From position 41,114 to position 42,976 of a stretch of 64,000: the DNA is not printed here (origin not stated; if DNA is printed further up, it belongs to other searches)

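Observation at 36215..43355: Cofactor-less hydrogenase-related (Ehr-like) membrane complex: hyf/nuo-type operon whose catalytic subunits have lost NiFe and FeS ligands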

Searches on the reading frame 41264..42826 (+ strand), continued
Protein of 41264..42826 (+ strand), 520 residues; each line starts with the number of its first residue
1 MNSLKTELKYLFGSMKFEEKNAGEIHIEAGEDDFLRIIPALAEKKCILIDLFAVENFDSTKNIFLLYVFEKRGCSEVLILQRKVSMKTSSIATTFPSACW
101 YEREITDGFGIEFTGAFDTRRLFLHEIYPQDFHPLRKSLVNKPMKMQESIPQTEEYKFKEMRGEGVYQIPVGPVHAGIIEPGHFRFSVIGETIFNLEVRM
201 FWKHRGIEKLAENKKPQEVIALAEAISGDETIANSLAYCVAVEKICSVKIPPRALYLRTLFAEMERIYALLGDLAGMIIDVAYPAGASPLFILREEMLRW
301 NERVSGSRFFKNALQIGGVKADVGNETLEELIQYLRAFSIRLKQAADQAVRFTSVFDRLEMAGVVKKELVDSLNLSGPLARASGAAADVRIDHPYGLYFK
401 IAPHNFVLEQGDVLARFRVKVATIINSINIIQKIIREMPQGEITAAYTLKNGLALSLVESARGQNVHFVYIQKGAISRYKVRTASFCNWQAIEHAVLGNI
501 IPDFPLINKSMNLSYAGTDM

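Call 16: find_related_loci(query=A1, collection=genome_contigs, flank=10000)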
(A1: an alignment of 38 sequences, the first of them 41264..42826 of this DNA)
Query A1 (520 aa) in genome_contigs; peptide patterns used: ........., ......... (x = any residue, [..] = any of these).
600 stretches matched a pattern (row limit reached: there are more); 599 encode a relative of the query (tblastn E <= 1e-3); the best 80 are kept; 80 distinct loci.
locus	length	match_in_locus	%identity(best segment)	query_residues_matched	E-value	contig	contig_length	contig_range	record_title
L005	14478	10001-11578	63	1-520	0e+0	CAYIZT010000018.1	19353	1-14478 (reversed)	MAG TPA_asm: uncultured Methanosarcinales archaeon isolate ERP119705_co9_54 genome assembly, contig: NODE_3052_length_19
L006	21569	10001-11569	56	1-520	0e+0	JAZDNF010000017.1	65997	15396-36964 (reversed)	MAG: Candidatus Altiarchaeota archaeon isolate MEGAHIT-group-0.7 k141_9447436, whole genome shotgun sequence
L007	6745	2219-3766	57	7-520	0e+0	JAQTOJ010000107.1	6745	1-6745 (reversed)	MAG: Dehalococcoidales bacterium isolate STA_85 NODE_25750_length_6745_cov_2.274705_Sandtown_A, whole genome shotgun seq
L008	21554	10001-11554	58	6-520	0e+0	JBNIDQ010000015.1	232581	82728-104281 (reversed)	MAG: Candidatus Bathyarchaeia archaeon isolate Bathy6-F112_MillA Bathy112V4_scaffold3, whole genome shotgun sequence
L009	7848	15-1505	57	23-520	0e+0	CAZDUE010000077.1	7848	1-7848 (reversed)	MAG TPA_asm: uncultured Methanosarcinales archaeon isolate binchicken_co125_66 genome assembly, contig: NODE_18683_lengt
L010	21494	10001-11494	56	24-520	0e+0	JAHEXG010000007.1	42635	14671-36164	MAG: Candidatus Altiarchaeales archaeon isolate nzgw1 NODE_768_length_42636_cov_4.161590, whole genome shotgun sequence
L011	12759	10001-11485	58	32-520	0e+0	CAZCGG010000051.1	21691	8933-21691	MAG TPA_asm: uncultured Candidatus Moduliflexus sp. isolate binchicken_co35_299 genome assembly, contig: NODE_1316_lengt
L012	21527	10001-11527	54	24-520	0e+0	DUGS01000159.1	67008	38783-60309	MAG TPA_asm: Methanosarcina sp. isolate UBA10923 contig_6124, whole genome shotgun sequence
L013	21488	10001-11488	54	23-520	0e+0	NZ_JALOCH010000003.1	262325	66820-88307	MAG: Methanoregula sp. isolate SO_2017_LW4 bin 75 scaffold_124_c1_LW137-91_2017, whole genome shotgun sequence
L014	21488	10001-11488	54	23-520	0e+0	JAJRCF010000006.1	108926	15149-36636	MAG: Methanoregula sp. isolate OWC_0057 OWC_0057_scaffold00051, whole genome shotgun sequence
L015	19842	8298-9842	53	8-520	0e+0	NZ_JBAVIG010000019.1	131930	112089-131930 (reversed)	MAG: Methanoregula sp. isolate MFD02961_ilm_asm_bin34 k127_299108, whole genome shotgun sequence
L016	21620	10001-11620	50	22-520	3e-180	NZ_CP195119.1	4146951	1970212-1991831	Methanosarcina sp. Mfa9 chromosome, complete genome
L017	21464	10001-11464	53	31-520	5e-180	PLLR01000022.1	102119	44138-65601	MAG: Methanoregula sp. isolate fen_80 73.20120800_E3X.20_contig_144, whole genome shotgun sequence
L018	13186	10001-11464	53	31-520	8e-180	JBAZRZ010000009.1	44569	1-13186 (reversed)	MAG: Methanoregula sp. isolate SO_2017_GW1_160 NODE_4040_length_44569_cov_1.671009_OW334_2017, whole genome shotgun sequ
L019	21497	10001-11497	54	22-520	2e-174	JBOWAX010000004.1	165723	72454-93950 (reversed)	MAG: Dehalogenimonas sp. isolate TCA1 NODE_34_length_165723_cov_133.094519, whole genome shotgun sequence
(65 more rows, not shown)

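Call 24: list_cluster_members(proteins=[window:41264-42826:+, window:42834-43355:+, window:2229-4331:-, window:10918-12405:-, window:55565-57565:+])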
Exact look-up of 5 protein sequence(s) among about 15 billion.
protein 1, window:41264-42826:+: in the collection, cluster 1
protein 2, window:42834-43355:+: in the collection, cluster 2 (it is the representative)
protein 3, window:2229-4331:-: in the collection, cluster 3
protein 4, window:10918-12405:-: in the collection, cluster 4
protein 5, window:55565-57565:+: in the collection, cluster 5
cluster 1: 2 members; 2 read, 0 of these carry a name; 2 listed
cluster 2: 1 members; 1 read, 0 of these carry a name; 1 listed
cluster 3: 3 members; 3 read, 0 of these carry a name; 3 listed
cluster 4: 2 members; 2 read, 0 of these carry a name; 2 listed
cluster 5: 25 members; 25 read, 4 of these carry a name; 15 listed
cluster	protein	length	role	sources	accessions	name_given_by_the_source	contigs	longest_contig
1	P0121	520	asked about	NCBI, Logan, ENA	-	-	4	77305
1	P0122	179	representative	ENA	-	-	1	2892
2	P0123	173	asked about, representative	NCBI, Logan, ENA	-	-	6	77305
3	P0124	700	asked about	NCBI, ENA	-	-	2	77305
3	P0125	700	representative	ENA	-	-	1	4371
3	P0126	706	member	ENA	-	-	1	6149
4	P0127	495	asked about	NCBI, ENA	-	-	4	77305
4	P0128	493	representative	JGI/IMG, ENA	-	-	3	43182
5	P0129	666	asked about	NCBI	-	-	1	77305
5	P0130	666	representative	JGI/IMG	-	-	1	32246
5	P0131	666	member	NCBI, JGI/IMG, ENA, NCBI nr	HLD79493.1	MAG TPA: sodium-translocating pyrophosphatase [Candidatus Nanoarchaeia archaeon] | sodium-translocating pyrophosphatase [Candidatus Nanoarchaeia archaeon]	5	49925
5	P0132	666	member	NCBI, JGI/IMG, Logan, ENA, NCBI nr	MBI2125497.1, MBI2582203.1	sodium-translocating pyrophosphatase [Candidatus Woesearchaeota archaeon]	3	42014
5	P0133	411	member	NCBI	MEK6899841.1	MAG: sodium/proton-translocating pyrophosphatase, partial [Nanoarchaeota archaeon]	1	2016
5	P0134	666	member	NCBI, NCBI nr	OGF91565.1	sodium-translocating pyrophosphatase [Candidatus Giovannonibacteria bacterium ... | MAG: sodium-translocating pyrophosphatase [Candidatus Giovannonibacteria bacterium ...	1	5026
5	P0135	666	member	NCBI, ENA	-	-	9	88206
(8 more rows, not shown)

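Call 58: find_encoding_contigs(protein=P0003, flank=10000, max_places=1)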
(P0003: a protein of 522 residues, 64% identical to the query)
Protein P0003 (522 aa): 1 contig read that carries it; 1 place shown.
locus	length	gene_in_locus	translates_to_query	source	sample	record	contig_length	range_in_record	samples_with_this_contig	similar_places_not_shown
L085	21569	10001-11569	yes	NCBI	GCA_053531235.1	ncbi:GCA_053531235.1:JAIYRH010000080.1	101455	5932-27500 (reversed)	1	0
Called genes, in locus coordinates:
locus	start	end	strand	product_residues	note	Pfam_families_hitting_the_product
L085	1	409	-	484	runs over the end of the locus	PF00587:tRNA-synt_2b, PF03129:HGTP_anticodon, PF09180:ProRS-C_1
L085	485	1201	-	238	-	PF01978:TrmB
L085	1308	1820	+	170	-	-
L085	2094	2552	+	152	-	-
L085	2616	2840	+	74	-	-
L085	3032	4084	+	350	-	PF13793:Pribosyltran_N, PF00156:Pribosyltran, PF14572:Pribosyl_synth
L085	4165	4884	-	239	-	PF01978:TrmB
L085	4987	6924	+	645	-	PF00662:Proton_antipo_N (weak), PF00361:Proton_antipo_M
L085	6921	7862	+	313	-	PF00146:NADHdh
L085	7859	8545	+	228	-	-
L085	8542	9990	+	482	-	PF00361:Proton_antipo_M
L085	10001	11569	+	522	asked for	PF00329:Complex1_30kDa, PF00374:NiFeSe_Hases (weak), PF00346:Complex1_49kDa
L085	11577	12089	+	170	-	PF01058:Oxidored_q6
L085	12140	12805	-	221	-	PF00702:Hydrolase, PF13419:HAD_2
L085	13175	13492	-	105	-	-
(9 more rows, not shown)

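Call 59: find_encoding_contigs(protein=P0057, flank=10000, max_places=1)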
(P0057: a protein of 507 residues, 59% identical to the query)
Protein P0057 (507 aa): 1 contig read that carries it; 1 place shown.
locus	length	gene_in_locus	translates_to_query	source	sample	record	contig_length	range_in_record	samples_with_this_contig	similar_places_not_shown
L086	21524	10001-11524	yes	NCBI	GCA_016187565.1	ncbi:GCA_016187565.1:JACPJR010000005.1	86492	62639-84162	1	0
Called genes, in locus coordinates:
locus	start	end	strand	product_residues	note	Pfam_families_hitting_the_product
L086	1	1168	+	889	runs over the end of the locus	PF00690:Cation_ATPase_N, PF00122:E1-E2_ATPase, PF00702:Hydrolase, PF13246:Cation_ATPase, PF08282:Hydrolase_3 (faint), PF00689:Cation_ATPase_C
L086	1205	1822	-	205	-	-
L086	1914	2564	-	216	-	PF00834:Ribul_P_3_epim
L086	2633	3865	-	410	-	PF03600:CitMHS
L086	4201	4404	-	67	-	PF11127:YgaP-like_TM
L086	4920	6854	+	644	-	PF00662:Proton_antipo_N (weak), PF00361:Proton_antipo_M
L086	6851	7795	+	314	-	PF00146:NADHdh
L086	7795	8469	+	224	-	-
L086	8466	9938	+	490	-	PF00361:Proton_antipo_M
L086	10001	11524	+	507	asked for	PF00329:Complex1_30kDa, PF00374:NiFeSe_Hases (faint), PF00346:Complex1_49kDa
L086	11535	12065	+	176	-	PF01058:Oxidored_q6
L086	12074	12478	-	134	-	PF07681:DoxX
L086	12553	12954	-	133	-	PF10604:Polyketide_cyc2 (weak)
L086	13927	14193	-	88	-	-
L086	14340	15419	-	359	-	PF06224:AlkZ-like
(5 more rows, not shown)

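Call 60: find_encoding_contigs(protein=P0012, flank=10000, max_places=1)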
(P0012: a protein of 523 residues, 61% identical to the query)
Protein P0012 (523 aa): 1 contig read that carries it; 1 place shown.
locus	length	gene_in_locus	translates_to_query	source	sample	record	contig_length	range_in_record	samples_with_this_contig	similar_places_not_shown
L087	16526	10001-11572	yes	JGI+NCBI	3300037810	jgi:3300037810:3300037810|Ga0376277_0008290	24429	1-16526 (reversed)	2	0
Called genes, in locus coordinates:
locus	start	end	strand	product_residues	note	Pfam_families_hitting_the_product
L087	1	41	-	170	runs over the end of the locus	PF00072:Response_reg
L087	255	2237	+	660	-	PF04932:Wzy_C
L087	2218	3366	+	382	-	PF07719:TPR_2 (faint), PF13181:TPR_8 (faint), PF13414:TPR_11 (faint), PF13428:TPR_14 (faint), PF13432:TPR_16 (faint), PF14559:TPR_19 (faint), PF13424:TPR_12 (faint), PF13431:TPR_17 (faint), +1 more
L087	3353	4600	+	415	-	PF13167:GTP-bdg_N, PF16360:GTP-bdg_M, PF00009:GTP_EFTU (faint), PF00350:Dynamin_N (faint), PF01926:MMR_HSR1, PF02421:FeoB_N (weak), PF16897:MMR_HSR1_Xtn (weak)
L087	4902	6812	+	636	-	PF00662:Proton_antipo_N, PF00361:Proton_antipo_M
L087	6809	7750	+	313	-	PF00146:NADHdh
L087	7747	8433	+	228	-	-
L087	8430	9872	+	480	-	PF00361:Proton_antipo_M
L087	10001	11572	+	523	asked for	PF00329:Complex1_30kDa, PF00374:NiFeSe_Hases (weak), PF00346:Complex1_49kDa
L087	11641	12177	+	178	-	PF01058:Oxidored_q6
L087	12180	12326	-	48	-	-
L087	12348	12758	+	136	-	PF01402:RHH_1, PF08753:NikR_C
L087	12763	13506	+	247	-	PF27733:UCP029691 (weak), PF13557:Phenol_MetA_deg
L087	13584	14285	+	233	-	PF01891:CbiM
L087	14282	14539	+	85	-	PF13190:PDGLE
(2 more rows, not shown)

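Call 80: predict_structure(alignment_id=A1)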
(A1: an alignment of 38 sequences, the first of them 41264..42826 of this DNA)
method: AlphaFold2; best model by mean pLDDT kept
length: 520 residues; sequences in the alignment: 38
mean_pLDDT: 83.5   pTM: 0.88
mean pLDDT of the five models: 83.5, 82.8, 82.5, 82.1, 81.3
residues with pLDDT >= 90: 296; 70-90: 135; 50-70: 44; < 50: 45
segments of 3 or more residues with pLDDT < 50: 160-195, 513-520
pLDDT, mean of each block of 10 residues (from residue 1): 79 86 92 92 95 86 93 93 93 92 88 86 63 78 72 61 39 35 30 49 73 95 85 96 97 98 96 86 67 94 94 97 97 97 92 78 89 92 94 93 94 94 98 97 97 96 94 95 79 70 73 44
secondary structure, 60 per line:
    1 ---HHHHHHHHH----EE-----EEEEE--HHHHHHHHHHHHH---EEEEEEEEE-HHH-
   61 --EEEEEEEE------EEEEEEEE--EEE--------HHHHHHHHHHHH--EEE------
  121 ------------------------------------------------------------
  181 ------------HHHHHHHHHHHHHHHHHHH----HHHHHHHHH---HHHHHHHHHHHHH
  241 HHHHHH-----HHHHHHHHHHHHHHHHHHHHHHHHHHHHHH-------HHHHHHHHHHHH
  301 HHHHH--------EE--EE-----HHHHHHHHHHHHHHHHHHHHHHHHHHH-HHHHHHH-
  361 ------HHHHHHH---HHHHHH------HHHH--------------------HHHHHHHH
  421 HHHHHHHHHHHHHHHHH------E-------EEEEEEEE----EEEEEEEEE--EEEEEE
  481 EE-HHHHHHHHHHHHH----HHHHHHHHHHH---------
elements in order: H4-12 E24-28 H31-43 E47-55 E63-70 E77-84 E87-89 H98-109 E112-114 H193-211 H216-224 H228-246 H252-281 H289-305 H325-351 H353-359 H367-373 H377-382 H389-392 H413-437 E452-459 E464-472 E475-482 H484-496 H501-511

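Call 83: fold_search(model_id=the predicted structure, library=pdb)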
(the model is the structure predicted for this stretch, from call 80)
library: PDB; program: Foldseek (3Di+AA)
matches with E <= 10: 544; with E <= 0.001: 275
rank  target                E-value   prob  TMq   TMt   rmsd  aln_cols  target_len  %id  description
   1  7z0s_E                4.1e-30  1.00  0.87  0.85   4.4       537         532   26  Structure of the Escherichia coli formate hydrogenlyase complex (anaerobic preparation, without formate dehydrogenase  (released 2022-09-28)
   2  7p7l_C                5.3e-25  1.00  0.79  0.71   5.4       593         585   20  Complex I from E. coli, DDM/LMNG-purified, with NADH and FMN, Open state (released 2022-09-21)
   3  7q5y_B                9.5e-25  1.00  0.80  0.72   6.7       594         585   24  Structure of NADH:ubichinon oxidoreductase (complex I) of the hyperthermophilic eubacterium Aquifex aeolicus (released 2022-11-16)
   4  7z84_C                2.8e-24  1.00  0.80  0.71   6.3       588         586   21  Complex I from E. coli, DDM/LMNG-purified, under Turnover at pH 8, Open-ready state (released 2022-09-21)
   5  7z7t_C                3.3e-24  1.00  0.80  0.72   6.1       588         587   20  Complex I from E. coli, LMNG-purified, under Turnover at pH 6, Open state (released 2022-09-21)
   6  7p64_C                5.6e-24  1.00  0.80  0.71   6.4       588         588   20  Complex I from E. coli, DDM/LMNG-purified, under Turnover at pH 6, Open state (released 2022-09-21)
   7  7p7j_C                5.9e-24  1.00  0.79  0.71   6.1       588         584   20  Complex I from E. coli, DDM/LMNG-purified, with DQ, Open state (released 2022-09-21)
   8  7p7k_C                7.9e-24  1.00  0.80  0.73   6.4       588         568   20  Complex I from E. coli, DDM/LMNG-purified, with DQ, Resting state (released 2022-09-21)
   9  7z7r_C                7.9e-24  1.00  0.79  0.71   6.1       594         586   20  Complex I from E. coli, LMNG-purified, Apo, Open-ready state (released 2022-09-21)
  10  7p63_C                1.2e-23  1.00  0.80  0.71   6.1       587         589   21  Complex I from E. coli, DDM/LMNG-purified, under Turnover at pH 6, Closed state (released 2022-09-21)
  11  7nz1_D                2.1e-23  1.00  0.79  0.72   8.2       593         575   20  Respiratory complex I from Escherichia coli - focused refinement of cytoplasmic arm (released 2021-08-18)
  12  7awt_D                2.3e-23  1.00  0.82  0.73   4.5       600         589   21  E. coli NADH quinone oxidoreductase hydrophilic arm (released 2021-09-15)
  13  7z7v_C                5.9e-23  1.00  0.79  0.70   6.4       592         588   21  Complex I from E. coli, LMNG-purified, under Turnover at pH 6, Open-ready state (released 2022-09-21)
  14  9q8i_C                1.1e-22  1.00  0.80  0.71   6.4       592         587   21  Cryo-EM structure of E. coli complex I variant V96P/N142M (NuoE) (released 2025-11-05)
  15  7p61_C                1.4e-22  1.00  0.78  0.72   4.7       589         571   20  Complex I from E. coli, DDM-purified, with NADH, Resting state (released 2022-09-21)
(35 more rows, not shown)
